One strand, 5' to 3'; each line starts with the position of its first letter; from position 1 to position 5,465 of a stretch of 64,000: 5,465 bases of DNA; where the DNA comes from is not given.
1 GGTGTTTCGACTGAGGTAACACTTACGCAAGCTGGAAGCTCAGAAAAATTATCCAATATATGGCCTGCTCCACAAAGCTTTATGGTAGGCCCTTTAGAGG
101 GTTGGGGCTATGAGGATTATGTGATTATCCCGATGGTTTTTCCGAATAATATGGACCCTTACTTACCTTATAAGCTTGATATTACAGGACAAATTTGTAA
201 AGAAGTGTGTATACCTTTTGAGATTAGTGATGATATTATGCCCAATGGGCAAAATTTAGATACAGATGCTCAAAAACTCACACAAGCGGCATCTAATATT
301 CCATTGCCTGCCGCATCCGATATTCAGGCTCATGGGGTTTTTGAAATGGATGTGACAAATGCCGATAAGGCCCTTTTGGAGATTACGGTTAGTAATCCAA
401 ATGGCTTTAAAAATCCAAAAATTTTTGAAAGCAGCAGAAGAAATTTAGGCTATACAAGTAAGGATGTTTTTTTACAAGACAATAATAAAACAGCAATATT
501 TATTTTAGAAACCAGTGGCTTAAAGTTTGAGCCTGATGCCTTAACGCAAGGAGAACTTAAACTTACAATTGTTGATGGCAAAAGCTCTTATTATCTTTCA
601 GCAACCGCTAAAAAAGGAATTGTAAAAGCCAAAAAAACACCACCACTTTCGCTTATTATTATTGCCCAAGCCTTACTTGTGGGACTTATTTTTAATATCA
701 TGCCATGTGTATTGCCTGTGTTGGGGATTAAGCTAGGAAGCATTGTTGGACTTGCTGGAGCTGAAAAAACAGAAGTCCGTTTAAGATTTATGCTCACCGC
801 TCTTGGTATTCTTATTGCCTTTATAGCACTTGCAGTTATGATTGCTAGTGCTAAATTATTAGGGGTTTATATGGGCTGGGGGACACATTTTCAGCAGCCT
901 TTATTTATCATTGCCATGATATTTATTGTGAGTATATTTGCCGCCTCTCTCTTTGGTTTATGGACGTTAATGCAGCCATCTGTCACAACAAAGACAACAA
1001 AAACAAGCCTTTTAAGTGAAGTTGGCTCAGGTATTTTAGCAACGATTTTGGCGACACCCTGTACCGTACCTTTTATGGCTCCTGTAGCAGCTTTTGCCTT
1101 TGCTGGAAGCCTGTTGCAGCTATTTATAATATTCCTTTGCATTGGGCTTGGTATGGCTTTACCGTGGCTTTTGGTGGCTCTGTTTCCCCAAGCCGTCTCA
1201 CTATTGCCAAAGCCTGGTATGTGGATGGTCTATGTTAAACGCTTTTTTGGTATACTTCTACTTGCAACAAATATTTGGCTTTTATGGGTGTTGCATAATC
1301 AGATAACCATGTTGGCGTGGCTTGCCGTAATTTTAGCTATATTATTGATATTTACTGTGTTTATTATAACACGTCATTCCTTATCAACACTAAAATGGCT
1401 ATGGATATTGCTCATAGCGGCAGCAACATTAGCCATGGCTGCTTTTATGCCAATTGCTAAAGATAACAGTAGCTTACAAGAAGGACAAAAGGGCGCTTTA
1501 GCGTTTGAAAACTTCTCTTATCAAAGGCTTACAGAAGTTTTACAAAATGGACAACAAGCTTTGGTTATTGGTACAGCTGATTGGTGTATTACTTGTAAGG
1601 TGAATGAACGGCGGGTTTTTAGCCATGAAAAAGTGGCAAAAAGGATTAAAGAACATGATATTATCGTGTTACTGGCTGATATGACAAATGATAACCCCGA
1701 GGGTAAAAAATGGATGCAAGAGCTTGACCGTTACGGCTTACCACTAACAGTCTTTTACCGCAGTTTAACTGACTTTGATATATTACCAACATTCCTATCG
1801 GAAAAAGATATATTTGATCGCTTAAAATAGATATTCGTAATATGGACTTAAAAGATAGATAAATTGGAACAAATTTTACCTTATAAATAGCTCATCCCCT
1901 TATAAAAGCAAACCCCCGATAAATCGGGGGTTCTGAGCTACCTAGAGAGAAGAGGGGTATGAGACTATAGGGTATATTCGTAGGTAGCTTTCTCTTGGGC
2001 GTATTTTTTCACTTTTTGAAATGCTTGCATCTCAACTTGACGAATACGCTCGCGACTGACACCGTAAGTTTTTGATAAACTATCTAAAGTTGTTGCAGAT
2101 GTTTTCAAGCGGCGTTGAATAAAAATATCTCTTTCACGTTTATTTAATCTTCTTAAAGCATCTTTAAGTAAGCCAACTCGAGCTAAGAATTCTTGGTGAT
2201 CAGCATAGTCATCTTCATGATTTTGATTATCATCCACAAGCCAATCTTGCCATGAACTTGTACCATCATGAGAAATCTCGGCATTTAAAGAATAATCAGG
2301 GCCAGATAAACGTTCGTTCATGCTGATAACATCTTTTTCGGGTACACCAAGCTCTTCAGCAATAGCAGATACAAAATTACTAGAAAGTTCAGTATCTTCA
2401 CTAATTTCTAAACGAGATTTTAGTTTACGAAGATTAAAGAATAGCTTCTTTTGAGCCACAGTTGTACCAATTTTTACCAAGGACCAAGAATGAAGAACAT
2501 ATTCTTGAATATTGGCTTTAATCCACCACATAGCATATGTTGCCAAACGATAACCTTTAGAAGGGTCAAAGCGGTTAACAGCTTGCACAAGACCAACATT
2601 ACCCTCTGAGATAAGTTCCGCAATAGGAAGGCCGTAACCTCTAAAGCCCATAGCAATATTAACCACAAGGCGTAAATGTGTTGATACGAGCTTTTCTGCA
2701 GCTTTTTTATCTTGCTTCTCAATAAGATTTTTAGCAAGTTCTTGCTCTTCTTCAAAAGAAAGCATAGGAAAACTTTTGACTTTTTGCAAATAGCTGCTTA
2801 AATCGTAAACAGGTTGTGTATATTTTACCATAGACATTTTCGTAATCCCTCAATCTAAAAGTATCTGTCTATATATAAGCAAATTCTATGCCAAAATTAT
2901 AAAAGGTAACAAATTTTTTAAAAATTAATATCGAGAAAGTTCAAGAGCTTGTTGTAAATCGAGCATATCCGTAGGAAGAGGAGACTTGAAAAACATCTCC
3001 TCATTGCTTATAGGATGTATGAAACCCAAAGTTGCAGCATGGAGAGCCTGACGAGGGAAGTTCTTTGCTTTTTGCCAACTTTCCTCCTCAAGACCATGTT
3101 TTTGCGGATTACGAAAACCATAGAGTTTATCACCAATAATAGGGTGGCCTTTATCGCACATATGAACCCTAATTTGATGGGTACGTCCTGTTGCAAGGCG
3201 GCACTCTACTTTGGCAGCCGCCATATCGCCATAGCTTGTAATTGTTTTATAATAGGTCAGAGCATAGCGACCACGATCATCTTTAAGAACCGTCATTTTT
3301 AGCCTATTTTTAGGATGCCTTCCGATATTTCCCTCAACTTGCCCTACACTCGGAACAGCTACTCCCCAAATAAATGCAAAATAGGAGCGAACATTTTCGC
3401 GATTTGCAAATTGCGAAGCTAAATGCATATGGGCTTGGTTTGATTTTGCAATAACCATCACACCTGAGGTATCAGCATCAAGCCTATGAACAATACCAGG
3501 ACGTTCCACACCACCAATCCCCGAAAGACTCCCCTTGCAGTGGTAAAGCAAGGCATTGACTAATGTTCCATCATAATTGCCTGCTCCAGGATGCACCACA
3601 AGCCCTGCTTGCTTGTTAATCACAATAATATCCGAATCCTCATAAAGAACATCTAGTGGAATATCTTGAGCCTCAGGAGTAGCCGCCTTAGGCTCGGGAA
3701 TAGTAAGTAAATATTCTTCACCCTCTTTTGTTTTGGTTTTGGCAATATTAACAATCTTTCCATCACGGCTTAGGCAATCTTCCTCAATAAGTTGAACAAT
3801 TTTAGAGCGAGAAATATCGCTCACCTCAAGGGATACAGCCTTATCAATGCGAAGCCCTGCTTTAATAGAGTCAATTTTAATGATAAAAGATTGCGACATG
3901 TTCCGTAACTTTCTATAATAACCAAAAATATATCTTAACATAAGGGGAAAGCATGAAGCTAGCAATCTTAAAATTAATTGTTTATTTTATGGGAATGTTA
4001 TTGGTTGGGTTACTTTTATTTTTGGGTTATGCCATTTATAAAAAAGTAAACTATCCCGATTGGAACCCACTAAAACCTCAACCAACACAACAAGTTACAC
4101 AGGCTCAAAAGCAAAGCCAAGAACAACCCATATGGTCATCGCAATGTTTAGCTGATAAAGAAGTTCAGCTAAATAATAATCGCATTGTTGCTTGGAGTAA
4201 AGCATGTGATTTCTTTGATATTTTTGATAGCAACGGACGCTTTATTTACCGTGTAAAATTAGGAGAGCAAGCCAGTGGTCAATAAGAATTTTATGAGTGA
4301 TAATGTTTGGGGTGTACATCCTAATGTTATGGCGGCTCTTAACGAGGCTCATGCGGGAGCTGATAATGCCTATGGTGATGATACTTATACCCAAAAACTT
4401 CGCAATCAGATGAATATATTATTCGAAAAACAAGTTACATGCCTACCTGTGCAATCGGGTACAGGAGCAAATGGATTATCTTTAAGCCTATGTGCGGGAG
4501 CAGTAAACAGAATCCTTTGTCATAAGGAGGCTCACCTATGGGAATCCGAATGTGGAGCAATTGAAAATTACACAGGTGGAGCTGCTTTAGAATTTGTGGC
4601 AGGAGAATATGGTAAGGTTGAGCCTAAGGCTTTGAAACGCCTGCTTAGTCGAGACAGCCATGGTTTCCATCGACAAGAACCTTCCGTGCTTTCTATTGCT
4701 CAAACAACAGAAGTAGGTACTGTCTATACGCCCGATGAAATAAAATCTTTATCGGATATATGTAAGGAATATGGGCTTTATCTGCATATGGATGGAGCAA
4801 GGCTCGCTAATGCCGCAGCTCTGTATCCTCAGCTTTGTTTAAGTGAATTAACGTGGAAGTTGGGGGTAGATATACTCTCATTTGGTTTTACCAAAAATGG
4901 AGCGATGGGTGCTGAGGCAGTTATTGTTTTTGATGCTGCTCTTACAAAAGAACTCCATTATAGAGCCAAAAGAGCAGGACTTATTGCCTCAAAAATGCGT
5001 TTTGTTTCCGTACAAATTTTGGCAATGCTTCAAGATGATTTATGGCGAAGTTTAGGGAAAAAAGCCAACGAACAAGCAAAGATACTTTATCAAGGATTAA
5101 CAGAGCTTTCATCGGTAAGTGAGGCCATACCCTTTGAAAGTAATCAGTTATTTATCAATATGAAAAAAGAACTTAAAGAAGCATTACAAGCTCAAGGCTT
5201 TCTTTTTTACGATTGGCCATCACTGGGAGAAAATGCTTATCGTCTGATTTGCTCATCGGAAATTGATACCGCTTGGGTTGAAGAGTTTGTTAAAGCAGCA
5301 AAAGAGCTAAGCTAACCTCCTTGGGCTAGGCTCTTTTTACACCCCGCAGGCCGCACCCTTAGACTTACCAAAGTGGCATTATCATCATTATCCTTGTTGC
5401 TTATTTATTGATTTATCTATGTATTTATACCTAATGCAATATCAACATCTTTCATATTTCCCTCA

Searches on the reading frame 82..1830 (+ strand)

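Call 29: search_protein_families(library=pfam, proteins=[window:82-1830:+])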
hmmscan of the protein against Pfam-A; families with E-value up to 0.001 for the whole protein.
window:82-1830:+ (582 aa): 3 families
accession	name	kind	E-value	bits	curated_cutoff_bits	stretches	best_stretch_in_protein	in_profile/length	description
PF02683.22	DsbD_TM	-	9.8e-20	71.2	27.1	1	192-401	3-215/219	Cytochrome C biogenesis protein transmembrane domain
PF13899.12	Thioredoxin_7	-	2.8e-11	43.8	27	1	481-560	8-82/83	Thioredoxin-like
PF13098.12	Thioredoxin_2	-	8.6e-06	26.5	27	1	488-574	3-97/104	Thioredoxin-like domain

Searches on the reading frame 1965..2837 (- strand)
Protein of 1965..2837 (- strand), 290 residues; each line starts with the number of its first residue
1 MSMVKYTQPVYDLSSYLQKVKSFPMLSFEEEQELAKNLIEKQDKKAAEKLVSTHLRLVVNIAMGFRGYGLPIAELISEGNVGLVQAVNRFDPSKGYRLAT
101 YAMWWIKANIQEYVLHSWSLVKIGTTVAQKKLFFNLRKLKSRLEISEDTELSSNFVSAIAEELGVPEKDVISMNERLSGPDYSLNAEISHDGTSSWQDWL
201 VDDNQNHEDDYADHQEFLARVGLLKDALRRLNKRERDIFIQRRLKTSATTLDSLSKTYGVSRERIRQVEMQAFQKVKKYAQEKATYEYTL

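Call 29: search_protein_families(library=pfam, proteins=[window:1965-2837:-])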
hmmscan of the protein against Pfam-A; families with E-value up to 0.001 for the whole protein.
window:1965-2837:- (290 aa): 3 families
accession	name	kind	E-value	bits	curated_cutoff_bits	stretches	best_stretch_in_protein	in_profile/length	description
PF04542.20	Sigma70_r2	-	5.3e-17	61.8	24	1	50-114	1-65/71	Sigma-70 region 2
PF04545.22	Sigma70_r4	-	6.9e-11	41.9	24.1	1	227-278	1-50/50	Sigma-70, region 4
PF00140.25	Sigma70_r1_2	-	1.6e-05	25.2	22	1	14-36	4-26/34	Sigma-70 factor, region 1.2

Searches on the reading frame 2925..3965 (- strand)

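Call 29: search_protein_families(library=pfam, proteins=[window:2925-3965:-])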
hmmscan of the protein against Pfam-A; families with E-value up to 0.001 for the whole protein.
window:2925-3965:- (346 aa): 2 families
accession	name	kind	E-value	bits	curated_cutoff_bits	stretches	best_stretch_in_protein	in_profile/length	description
PF00849.27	PseudoU_synth_2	-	1.8e-27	96.9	26.8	1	112-269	1-150/152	RNA pseudouridylate synthase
PF01479.30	S4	-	0.00097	19.3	22.8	0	39-84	2-47/48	S4 domain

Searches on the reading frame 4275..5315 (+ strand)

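Call 29: search_protein_families(library=pfam, proteins=[window:4275-5315:+])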
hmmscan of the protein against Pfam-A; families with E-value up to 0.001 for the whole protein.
window:4275-5315:+ (346 aa): 1 family
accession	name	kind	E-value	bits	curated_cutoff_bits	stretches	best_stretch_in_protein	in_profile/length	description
PF01212.27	Beta_elim_lyase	-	7.2e-46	157.2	27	1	6-284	2-274/288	Beta-eliminating lyase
